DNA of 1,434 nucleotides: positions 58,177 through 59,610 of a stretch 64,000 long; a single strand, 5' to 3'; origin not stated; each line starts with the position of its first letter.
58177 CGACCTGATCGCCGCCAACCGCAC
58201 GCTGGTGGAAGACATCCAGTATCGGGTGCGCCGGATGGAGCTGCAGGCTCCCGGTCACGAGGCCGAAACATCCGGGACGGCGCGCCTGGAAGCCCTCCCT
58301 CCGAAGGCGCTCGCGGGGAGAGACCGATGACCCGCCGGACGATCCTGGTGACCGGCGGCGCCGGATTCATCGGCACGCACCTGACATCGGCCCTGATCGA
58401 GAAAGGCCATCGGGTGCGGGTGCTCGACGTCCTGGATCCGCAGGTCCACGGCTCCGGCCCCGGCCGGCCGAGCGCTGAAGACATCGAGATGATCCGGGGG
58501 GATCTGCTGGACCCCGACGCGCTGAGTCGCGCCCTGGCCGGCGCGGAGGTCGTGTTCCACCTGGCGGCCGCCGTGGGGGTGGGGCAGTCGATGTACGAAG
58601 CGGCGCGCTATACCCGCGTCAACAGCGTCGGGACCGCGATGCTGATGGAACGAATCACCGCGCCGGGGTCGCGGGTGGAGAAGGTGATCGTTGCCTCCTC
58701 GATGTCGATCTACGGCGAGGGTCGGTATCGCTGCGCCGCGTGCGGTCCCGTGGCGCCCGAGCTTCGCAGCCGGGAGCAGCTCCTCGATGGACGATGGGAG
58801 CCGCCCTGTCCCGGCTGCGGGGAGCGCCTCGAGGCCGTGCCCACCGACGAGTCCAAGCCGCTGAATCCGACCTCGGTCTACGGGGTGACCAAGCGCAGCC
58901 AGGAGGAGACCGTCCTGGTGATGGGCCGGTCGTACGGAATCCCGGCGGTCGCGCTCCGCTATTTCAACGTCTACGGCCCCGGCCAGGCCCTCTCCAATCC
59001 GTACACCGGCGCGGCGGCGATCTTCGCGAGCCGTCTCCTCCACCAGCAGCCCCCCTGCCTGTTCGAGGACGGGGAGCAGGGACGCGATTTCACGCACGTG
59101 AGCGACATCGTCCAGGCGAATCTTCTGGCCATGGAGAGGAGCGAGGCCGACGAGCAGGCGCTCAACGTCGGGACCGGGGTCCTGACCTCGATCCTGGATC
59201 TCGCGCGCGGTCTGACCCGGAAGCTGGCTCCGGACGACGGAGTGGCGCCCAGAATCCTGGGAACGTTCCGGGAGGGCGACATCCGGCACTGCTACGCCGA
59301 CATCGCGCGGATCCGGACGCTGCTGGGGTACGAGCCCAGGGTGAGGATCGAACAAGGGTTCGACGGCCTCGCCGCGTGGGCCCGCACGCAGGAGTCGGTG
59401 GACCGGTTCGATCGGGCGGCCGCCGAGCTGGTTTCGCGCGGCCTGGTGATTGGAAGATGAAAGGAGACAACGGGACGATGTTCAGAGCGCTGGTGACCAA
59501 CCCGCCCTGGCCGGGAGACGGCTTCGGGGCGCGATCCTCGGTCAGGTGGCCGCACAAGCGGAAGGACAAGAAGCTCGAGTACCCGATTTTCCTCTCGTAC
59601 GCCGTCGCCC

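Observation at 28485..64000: About 35 kb translationally coupled glycan operon combining Wzx/Wzy-type export with three radical SAM enzymes and multiple GT-C glycosyltransferases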

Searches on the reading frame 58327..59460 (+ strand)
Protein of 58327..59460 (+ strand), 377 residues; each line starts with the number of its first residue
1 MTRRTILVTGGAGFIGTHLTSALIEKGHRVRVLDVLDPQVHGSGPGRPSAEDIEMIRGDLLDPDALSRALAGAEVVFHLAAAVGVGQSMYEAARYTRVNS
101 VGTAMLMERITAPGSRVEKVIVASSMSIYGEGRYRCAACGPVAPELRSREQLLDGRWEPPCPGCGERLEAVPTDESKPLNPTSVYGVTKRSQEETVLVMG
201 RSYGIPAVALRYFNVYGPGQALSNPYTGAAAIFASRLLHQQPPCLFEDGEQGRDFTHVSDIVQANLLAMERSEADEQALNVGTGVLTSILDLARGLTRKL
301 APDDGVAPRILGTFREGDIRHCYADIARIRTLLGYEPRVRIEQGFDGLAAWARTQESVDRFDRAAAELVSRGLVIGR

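Call 10: search_protein_families(library=pfam, proteins=[window:58327-59460:+], max_evalue=0.01)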
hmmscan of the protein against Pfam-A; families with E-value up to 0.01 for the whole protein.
window:58327-59460:+ (377 aa): 9 families
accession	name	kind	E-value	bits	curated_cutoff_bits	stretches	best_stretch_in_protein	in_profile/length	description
PF01370.27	Epimerase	-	1.9e-51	175.2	20.9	2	172-282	126-240/240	NAD dependent epimerase/dehydratase family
PF16363.11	GDP_Man_Dehyd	-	7.3e-46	157.6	27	2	169-345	137-329/332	GDP-mannose 4,6 dehydratase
PF01073.25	3Beta_HSD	-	2.5e-21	76.4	22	1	7-131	1-122/280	3-beta hydroxysteroid dehydrogenase/isomerase family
PF02719.21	Polysacc_synt_2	-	2.4e-10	40.5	20.2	1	6-124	1-127/293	Polysaccharide biosynthesis protein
PF05368.20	NmrA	-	4.1e-09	36.9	27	1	4-81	3-78/298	NmrA-like family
PF13460.12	NAD_binding_10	-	1.3e-08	35.4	27.2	1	10-131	1-104/184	NAD(P)H-binding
PF07993.18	NAD_binding_4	-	2.2e-08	34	20.1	1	53-232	63-218/258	Male sterility protein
PF04321.23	RmlD_sub_bind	-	3.8e-08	33.2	27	1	5-114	2-93/287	RmlD substrate binding domain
PF00106.31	adh_short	-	0.0079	16.1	26.6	0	5-74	2-72/195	short chain dehydrogenase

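Call 35: search_solved_structures(query=window:58327-59460:+, max_evalue=1e-10, show_alignments=1)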
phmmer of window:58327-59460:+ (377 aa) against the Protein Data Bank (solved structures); distinct sequences matched with E-value up to 1e-10: 86 (the best 60 are shown).
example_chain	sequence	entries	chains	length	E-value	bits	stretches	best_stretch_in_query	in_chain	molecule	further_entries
6wjb_A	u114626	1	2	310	3.1e-44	154.9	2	169-333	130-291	NAD-dependent epimerase/dehydratase family protein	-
6wj9_A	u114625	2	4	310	2.6e-43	151.8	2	168-333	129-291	NAD-dependent epimerase/dehydratase family protein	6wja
4zrm_A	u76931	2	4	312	5e-43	150.9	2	165-346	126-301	UDP-glucose 4-epimerase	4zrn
6dnt_A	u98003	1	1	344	6.3e-40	140.7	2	171-337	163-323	NAD-dependent epimerase/dehydratase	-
6kv9_A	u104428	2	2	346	5.6e-38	134.3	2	175-355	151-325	MoeE5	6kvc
10ke_A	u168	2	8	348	4.3e-34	121.5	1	172-351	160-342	Capsular polysaccharide biosynthesis protein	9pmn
8vr2_A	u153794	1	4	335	2.1e-31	112.7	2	184-353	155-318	NAD-dependent epimerase/dehydratase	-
6zl6_A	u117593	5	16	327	2.5e-31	112.4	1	178-347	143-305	Epimerase domain-containing protein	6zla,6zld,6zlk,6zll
1sb8_A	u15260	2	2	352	5.7e-31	111.2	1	179-346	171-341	wbpP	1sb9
6zlj_A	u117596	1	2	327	9e-31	110.6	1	179-347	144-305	Epimerase domain-containing protein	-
6pmh_A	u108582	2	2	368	7.8e-30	107.5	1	180-352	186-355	UDP-glucose 4-epimerase related protein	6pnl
3ru7_A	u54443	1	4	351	8e-27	97.6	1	170-346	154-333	WbgU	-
3ru9_A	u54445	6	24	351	8.2e-27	97.5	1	170-346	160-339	WbgU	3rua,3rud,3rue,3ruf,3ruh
3lu1_A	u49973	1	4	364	9.7e-27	97.3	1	170-346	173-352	WbgU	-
6bwl_A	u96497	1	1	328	9.2e-26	94.1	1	174-354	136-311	Pal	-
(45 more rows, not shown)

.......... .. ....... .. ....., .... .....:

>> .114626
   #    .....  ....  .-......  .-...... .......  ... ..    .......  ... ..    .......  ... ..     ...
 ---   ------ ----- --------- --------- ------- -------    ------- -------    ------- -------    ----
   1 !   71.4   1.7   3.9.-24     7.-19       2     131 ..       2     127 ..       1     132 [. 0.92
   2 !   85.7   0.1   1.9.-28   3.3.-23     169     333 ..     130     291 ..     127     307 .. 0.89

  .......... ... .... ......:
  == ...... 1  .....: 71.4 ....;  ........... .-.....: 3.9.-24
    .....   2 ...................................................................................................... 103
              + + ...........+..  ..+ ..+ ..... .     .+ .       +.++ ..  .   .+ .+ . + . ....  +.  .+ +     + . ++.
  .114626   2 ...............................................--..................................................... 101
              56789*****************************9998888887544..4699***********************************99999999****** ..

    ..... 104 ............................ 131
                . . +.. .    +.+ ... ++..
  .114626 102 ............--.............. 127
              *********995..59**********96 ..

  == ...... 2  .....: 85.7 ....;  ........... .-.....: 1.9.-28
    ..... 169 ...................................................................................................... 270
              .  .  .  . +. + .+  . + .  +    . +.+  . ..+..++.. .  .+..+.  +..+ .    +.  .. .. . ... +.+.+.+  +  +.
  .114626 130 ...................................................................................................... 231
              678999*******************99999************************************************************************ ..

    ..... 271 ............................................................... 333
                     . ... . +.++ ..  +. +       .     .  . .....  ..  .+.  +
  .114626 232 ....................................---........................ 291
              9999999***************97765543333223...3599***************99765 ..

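Call 75: search_protein_families(library=ncbifam, proteins=[window:58327-59460:+], max_evalue=0.00001)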
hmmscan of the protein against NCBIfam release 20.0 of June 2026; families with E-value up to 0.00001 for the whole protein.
window:58327-59460:+ (377 aa): 27 families (the best 25 are shown)
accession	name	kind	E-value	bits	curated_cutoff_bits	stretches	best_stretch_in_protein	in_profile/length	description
TIGR01179.1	galE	equivalog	7.1e-41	140.1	262.3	3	6-132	2-128/332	UDP-glucose 4-epimerase GalE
TIGR04180.1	EDH_00030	hypoth_equivalog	1.6e-33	116.1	475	2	6-134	1-130/297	NAD-dependent 4,6-dehydratase LegB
TIGR01181.1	dTDP_gluc_dehyt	equivalog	5.1e-31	107.9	365.1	2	173-357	139-316/321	dTDP-glucose 4,6-dehydratase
NF011728.1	PRK15181.1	equivalog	7.5e-27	94.2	760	1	175-352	155-337/348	Vi polysaccharide biosynthesis UDP-N-acetylglucosaminuronic acid C-4 epimerase TviC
TIGR02197.1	heptose_epim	equivalog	8.4e-26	90.9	274.6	2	174-347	127-308/316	ADP-glyceromanno-heptose 6-epimerase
TIGR03466.1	HpnA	hypoth_equivalog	1.9e-20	73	367.65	1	5-130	2-118/327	hopanoid-associated sugar epimerase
NF042422.1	oxyalk_red_OleD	equivalog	2.2e-20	73.3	580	1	6-130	3-115/329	2-alkyl-3-oxoalkanoate reductase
NF007956.0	PRK10675.1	subfamily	1.4e-17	63.9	394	1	6-131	3-130/338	UDP-glucose 4-epimerase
NF052578.1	StrlDmthSdmBMthl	equivalog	6.5e-17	62.3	600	1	5-130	2-118/328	sterol demethylase protein SdmB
NF043036.1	ErythonDh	equivalog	2.1e-14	53.4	325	1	6-131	3-131/321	D-erythronate dehydrogenase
NF008360.0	PRK11150.1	equivalog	9.1e-14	51.4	452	1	179-293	134-247/310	ADP-glyceromanno-heptose 6-epimerase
NF007582.0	PRK10217.1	equivalog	2.2e-13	50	698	1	4-111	2-113/355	dTDP-glucose 4,6-dehydratase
NF042423.1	oxyalk_red_Shew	equivalog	3.8e-13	49.2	580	1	4-130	9-123/331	2-alkyl-3-oxoalkanoate reductase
NF058621.1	DiazavRedAvaA7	equivalog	1.1e-12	48.2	400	1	6-126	3-114/304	3-diazoavenalumate denitrifying reductase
NF007490.0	PRK10084.1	subfamily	1.8e-12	47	649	0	6-109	3-110/361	dTDP-glucose 4,6-dehydratase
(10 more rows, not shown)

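Call 92: search_protein_representatives(protein=window:58327-59460:+)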
Query: 377 residues. Proteins with E-value up to 0.001 (for the whole library): 90826; up to 1e-10: 31631; up to 1e-30: 3204. The best 150 are listed.
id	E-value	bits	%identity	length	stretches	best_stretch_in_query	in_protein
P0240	2.1e-181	619.4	73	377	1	1-376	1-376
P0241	4.0e-120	417.8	52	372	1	6-373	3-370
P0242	7.1e-118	410.3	53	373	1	1-374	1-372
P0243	3.7e-112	391.5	52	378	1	6-374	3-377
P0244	1.1e-109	383.5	53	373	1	1-374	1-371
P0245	9.9e-109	380.3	53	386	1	5-375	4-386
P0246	7.4e-104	364.2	50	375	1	6-374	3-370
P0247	1.1e-102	360.3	50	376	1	6-376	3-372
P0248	8.2e-102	357.5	50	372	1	4-375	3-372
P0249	1.2e-100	353.7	46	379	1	6-373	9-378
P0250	1.4e-100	353.4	50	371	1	6-374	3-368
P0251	6.4e-100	351.3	50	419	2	42-373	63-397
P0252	1.3e-99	350.2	49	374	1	6-374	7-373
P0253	1.8e-99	349.8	48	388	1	6-376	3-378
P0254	2.1e-99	349.6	48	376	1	5-373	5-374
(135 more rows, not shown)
